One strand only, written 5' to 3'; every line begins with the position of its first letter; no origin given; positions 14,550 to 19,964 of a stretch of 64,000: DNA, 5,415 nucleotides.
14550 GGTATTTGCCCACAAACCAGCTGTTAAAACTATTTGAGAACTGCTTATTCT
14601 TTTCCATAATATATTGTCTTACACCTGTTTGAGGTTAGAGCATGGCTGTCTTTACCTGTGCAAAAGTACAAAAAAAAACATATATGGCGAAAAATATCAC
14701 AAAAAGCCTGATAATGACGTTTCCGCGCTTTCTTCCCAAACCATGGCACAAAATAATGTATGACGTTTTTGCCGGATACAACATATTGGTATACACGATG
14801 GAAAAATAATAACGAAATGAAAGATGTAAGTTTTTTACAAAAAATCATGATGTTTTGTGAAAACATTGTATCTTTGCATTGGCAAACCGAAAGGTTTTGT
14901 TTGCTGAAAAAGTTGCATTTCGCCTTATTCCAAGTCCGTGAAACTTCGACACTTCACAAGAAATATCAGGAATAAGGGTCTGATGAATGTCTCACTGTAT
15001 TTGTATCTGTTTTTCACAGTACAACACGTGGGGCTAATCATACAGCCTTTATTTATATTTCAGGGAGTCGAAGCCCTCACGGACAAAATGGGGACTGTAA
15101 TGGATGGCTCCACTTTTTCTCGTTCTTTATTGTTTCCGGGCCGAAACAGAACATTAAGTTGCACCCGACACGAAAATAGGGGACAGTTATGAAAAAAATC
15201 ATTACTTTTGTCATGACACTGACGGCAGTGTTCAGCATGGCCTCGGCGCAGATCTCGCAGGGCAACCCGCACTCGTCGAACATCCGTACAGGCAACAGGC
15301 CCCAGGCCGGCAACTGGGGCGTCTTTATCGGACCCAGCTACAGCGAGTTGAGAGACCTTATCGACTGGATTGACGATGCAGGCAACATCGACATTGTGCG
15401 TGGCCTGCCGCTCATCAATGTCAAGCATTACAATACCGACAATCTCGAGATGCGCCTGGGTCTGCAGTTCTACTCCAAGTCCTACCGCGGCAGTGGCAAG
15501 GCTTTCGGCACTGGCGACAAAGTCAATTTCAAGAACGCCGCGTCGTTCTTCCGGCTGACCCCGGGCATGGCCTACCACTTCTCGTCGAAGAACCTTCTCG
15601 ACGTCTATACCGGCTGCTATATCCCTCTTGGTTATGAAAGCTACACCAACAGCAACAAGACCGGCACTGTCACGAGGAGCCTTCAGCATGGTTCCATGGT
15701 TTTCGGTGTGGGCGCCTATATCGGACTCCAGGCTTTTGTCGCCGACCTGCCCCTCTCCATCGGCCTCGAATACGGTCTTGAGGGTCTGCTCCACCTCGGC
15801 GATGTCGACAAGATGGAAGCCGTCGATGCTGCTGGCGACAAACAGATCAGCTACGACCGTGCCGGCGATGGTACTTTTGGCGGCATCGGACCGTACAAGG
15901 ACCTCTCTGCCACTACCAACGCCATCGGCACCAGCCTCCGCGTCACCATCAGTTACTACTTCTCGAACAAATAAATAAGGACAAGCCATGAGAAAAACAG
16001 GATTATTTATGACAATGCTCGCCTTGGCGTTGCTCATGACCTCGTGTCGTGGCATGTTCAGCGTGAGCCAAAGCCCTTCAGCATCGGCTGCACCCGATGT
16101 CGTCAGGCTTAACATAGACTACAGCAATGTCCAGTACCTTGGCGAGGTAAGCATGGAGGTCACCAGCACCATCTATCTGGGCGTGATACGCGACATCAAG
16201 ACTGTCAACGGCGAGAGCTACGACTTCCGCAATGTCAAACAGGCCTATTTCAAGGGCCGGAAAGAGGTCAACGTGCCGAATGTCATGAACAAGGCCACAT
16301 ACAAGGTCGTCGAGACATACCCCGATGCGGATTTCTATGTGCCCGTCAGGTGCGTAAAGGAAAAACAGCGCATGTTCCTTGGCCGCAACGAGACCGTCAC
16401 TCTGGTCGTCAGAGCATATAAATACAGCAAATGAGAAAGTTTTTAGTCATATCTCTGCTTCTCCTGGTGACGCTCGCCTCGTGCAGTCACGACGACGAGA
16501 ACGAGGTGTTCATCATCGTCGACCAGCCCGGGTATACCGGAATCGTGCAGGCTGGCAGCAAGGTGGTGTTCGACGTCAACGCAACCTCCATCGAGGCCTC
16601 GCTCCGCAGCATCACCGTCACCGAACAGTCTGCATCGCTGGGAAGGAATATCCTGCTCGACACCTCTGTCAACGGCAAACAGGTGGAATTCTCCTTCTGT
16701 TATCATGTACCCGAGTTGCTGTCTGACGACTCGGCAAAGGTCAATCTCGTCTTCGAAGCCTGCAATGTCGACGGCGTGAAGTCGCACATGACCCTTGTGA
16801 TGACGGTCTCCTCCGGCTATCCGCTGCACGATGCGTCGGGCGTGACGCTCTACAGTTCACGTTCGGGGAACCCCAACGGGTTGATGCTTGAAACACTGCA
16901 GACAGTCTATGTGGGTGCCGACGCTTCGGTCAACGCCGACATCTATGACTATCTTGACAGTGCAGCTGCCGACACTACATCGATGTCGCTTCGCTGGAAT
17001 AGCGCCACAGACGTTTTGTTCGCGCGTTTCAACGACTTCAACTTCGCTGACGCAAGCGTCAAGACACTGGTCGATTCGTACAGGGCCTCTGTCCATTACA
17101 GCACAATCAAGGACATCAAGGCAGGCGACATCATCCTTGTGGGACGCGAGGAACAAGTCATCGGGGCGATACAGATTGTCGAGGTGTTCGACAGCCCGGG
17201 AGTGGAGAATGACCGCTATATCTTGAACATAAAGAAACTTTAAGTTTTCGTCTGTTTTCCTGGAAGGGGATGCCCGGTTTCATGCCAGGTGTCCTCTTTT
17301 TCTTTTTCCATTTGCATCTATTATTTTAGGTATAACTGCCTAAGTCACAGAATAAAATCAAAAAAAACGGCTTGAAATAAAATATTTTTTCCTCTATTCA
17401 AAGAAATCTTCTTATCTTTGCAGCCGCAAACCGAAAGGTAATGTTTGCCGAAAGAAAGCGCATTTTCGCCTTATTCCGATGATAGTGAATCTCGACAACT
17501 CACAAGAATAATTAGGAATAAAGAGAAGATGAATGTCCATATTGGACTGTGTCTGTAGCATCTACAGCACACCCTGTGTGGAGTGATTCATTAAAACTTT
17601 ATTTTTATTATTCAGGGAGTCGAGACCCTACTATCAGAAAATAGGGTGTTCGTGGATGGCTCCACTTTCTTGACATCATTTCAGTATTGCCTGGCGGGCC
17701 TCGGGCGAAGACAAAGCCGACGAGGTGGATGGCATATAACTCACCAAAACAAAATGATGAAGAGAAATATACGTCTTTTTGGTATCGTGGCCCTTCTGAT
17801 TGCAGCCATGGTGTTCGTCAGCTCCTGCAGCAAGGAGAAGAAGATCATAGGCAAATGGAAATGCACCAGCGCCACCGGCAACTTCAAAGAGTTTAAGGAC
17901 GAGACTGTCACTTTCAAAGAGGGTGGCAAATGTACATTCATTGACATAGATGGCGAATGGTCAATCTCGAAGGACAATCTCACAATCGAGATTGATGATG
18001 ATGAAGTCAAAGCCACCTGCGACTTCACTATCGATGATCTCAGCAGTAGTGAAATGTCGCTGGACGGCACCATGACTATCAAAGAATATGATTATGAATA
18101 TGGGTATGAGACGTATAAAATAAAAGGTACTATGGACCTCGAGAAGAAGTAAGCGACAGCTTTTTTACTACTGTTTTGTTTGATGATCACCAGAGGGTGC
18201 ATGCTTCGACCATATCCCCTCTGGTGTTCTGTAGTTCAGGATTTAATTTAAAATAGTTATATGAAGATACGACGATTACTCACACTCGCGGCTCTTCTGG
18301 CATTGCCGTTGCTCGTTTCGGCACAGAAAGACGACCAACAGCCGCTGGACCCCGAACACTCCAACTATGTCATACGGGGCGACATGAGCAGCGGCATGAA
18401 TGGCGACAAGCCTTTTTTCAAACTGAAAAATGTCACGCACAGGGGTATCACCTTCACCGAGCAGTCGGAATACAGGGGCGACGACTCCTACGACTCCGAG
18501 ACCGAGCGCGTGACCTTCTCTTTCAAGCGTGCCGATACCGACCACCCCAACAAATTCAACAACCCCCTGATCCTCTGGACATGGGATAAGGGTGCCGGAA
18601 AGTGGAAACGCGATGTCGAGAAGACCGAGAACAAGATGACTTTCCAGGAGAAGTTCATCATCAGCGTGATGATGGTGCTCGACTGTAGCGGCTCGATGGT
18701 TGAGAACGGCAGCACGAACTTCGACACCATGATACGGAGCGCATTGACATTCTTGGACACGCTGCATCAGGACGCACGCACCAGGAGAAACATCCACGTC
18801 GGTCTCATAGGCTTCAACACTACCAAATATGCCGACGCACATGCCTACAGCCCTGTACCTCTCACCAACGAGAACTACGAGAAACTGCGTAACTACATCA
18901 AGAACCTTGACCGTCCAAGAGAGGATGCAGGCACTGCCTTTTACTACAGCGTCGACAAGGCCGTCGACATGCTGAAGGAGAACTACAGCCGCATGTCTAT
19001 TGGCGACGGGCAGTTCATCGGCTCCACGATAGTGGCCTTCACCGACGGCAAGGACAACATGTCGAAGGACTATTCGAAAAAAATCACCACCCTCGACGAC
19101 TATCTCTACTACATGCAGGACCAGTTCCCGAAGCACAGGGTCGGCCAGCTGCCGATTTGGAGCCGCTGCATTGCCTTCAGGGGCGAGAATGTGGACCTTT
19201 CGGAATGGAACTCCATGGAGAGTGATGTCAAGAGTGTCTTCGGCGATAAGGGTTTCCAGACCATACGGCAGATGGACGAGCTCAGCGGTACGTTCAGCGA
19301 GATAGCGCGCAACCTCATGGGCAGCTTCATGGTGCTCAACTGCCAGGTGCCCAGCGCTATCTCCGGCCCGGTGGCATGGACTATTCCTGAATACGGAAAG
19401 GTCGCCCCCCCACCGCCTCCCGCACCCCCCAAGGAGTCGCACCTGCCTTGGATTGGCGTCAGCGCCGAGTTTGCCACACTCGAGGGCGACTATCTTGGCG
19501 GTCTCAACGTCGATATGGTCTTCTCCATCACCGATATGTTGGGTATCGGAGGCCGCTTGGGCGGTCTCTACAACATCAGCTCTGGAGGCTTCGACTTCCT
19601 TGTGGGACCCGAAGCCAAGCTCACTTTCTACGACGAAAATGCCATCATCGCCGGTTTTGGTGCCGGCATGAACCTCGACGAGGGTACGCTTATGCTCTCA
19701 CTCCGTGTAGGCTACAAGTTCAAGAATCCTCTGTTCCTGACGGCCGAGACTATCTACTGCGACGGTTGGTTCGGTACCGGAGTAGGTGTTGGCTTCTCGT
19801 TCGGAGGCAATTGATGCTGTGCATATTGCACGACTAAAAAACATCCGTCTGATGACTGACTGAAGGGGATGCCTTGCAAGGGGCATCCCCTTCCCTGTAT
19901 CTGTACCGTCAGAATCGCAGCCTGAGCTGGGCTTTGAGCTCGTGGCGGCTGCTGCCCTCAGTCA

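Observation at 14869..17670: Two paralogous ~240-nt structured leader RNAs in front of two different cell-envelope operons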

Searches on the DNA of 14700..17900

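Call 3: search_rna_families(source=window, start=14700, end=17900, threshold=evalue, max_evalue=10, show_alignments=4)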
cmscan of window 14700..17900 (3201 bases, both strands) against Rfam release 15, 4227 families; matches with E-value up to 10: 7.
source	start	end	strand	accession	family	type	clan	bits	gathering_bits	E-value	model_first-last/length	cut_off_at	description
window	14822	14875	+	RF03697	mir-722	Gene; miRNA;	-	19.7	81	2.7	1-67/67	no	mir-722 microRNA precursor family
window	14848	14929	+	RF00531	snoMe28S-Gm3113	Gene; snRNA; snoRNA; CD-box;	-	19.7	70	5.3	1-84/84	no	Small nucleolar RNA Me28S-Gm3113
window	15944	15997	+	RF02098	DGCR5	Gene; lncRNA;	-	18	50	4.9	1-49/49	no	DiGeorge syndrome critical region gene 5 conserved region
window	14820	14873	-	RF03697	mir-722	Gene; miRNA;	-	17.7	81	9.4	1-67/67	no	mir-722 microRNA precursor family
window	16970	17076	-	RF02191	TCL6_1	Gene; lncRNA;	-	16.8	60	1.8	1-113/113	no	T-cell leukemia/lymphoma 6 conserved region 1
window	16015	16114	+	RF00427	SCARNA23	Gene; snRNA; snoRNA; scaRNA;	-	15.7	60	8.1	1-125/125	no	Small Cajal body specific RNA 23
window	17075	17136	-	RF01147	sR12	Gene; snRNA; snoRNA; CD-box;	-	15.2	38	5.7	1-52/52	no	Small nucleolar RNA sR12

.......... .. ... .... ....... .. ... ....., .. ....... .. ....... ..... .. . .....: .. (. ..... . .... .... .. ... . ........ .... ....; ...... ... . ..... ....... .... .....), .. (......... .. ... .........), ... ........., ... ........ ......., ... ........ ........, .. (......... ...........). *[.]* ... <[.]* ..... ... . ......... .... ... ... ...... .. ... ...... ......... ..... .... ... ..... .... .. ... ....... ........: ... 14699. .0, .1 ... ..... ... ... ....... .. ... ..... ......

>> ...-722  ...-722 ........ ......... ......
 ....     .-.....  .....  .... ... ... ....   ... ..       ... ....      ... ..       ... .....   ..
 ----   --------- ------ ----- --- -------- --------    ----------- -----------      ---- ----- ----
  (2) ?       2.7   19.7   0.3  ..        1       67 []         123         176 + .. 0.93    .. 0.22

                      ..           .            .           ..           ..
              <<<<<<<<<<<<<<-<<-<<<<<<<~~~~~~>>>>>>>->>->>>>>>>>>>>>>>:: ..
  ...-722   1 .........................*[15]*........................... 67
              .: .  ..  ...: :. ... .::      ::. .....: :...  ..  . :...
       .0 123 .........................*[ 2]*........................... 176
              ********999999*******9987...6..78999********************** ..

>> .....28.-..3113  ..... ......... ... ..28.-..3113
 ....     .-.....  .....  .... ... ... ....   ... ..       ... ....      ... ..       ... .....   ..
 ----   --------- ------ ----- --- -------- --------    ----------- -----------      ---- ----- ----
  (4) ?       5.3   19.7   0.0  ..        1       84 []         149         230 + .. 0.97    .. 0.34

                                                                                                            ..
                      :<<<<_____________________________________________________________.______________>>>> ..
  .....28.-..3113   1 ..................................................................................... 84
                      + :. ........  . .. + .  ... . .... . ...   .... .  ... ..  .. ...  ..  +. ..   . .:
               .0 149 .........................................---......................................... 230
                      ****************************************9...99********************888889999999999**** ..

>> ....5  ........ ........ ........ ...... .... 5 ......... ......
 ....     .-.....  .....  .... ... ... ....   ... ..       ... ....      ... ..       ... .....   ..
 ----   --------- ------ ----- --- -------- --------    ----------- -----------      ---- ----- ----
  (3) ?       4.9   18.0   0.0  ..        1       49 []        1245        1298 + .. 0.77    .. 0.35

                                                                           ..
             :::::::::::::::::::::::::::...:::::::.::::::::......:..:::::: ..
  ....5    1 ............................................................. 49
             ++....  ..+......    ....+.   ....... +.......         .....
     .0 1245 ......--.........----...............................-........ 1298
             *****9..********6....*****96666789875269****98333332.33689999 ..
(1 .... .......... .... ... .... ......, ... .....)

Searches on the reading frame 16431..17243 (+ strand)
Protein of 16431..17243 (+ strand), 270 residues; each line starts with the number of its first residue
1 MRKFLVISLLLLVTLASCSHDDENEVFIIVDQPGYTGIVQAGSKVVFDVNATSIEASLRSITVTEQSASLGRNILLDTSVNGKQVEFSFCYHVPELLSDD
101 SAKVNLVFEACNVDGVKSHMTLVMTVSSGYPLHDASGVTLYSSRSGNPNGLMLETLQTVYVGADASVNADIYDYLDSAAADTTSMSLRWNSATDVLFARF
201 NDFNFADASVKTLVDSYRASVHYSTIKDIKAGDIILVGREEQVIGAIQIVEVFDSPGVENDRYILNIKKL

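Call 11: search_protein_families(library=pfam, proteins=[window:16431-17243:+], max_evalue=0.01)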
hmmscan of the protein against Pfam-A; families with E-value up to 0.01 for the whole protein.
window:16431-17243:+ (270 aa): 0 families

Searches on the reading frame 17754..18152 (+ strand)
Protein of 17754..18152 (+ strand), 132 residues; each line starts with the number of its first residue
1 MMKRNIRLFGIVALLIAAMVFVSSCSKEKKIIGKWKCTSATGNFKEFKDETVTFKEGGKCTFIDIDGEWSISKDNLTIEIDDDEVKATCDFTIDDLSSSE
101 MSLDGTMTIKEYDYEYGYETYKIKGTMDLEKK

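Call 11: search_protein_families(library=pfam, proteins=[window:17754-18152:+], max_evalue=0.01)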
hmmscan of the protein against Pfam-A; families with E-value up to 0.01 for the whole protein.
window:17754-18152:+ (132 aa): 2 families
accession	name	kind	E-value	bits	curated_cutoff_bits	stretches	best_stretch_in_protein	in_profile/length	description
PF13648.12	Lipocalin_4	-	4.1e-05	24.8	22.4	1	31-101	1-87/89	Lipocalin-like domain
PF16369.11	GH43_C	-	6e-05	23.9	23.4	1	27-83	13-67/100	C-terminal lipocalin-like domain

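Call 36: search_protein_families(library=pfam, alignment_id=A2, max_evalue=0.001)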
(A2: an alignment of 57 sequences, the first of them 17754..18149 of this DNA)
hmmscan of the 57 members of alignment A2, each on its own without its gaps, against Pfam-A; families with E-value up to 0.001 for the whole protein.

A. member 1, window:17754-18149:+ (132 aa): 2 families
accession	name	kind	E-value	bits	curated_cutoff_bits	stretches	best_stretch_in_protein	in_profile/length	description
PF13648.12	Lipocalin_4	-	4.1e-05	24.8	22.4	1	31-101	1-87/89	Lipocalin-like domain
PF16369.11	GH43_C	-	6e-05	23.9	23.4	1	27-83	13-67/100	C-terminal lipocalin-like domain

B. families by the number of members that match (of 57 scanned): 38 families (the first 25 are shown)
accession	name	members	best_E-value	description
PF13306.12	LRR_5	5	3.7e-147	BspA type Leucine rich repeat region (6 copies)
PF18998.6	Flg_new_2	5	1.2e-29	Divergent InlB B-repeat domain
PF13855.12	LRR_8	5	1.7e-21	Leucine rich repeat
PF13240.11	Zn_Ribbon_1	4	5.6e-08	zinc-ribbon domain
PF19910.5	DUF6383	4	1.3e-06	Domain of unknown function (DUF6383)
PF13505.12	OMP_b-brl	3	9.3e-14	Outer membrane protein beta-barrel domain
PF12799.13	LRR_4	3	2.9e-08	Leucine Rich repeats (2 copies)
PF13248.11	Zn_ribbon_3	3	4.7e-07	zinc-ribbon domain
PF12773.13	DZR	3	6.7e-05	Double zinc ribbon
PF09603.15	Fib_succ_major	2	9.8e-38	Fibrobacter succinogenes major domain (Fib_succ_major)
PF13365.12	Trypsin_2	2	2.4e-22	Trypsin-like peptidase domain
PF04055.27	Radical_SAM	2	5.7e-18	Radical SAM superfamily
PF13568.12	OMP_b-brl_2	2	3.3e-16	Outer membrane protein beta-barrel domain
PF00089.32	Trypsin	2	1.1e-12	Trypsin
PF05725.18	FNIP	2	3.9e-10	FNIP Repeat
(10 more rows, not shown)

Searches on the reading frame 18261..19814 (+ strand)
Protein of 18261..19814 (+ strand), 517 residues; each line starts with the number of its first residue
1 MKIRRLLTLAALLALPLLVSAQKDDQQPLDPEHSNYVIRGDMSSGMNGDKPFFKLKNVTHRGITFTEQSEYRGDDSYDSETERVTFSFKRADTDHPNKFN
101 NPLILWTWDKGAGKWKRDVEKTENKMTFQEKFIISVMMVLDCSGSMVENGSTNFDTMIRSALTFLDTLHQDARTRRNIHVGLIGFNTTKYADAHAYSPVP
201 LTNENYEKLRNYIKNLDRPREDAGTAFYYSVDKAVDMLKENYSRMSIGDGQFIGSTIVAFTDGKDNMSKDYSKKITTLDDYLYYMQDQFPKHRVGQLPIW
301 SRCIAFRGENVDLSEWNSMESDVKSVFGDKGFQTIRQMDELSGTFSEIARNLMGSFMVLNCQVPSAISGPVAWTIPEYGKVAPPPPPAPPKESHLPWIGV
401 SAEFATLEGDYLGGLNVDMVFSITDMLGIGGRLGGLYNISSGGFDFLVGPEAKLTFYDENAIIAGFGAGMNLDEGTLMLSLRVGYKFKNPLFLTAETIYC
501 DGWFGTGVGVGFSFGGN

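Call 11: search_protein_families(library=pfam, proteins=[window:18261-19814:+], max_evalue=0.01)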
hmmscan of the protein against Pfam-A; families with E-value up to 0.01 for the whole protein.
window:18261-19814:+ (517 aa): 2 families
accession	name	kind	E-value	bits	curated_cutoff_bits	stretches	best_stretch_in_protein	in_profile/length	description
PF13519.12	VWA_2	-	7.9e-09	36.5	27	1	136-263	1-106/107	von Willebrand factor type A domain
PF00092.34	VWA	-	9.9e-09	36.1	23.8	1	136-280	2-129/174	von Willebrand factor type A domain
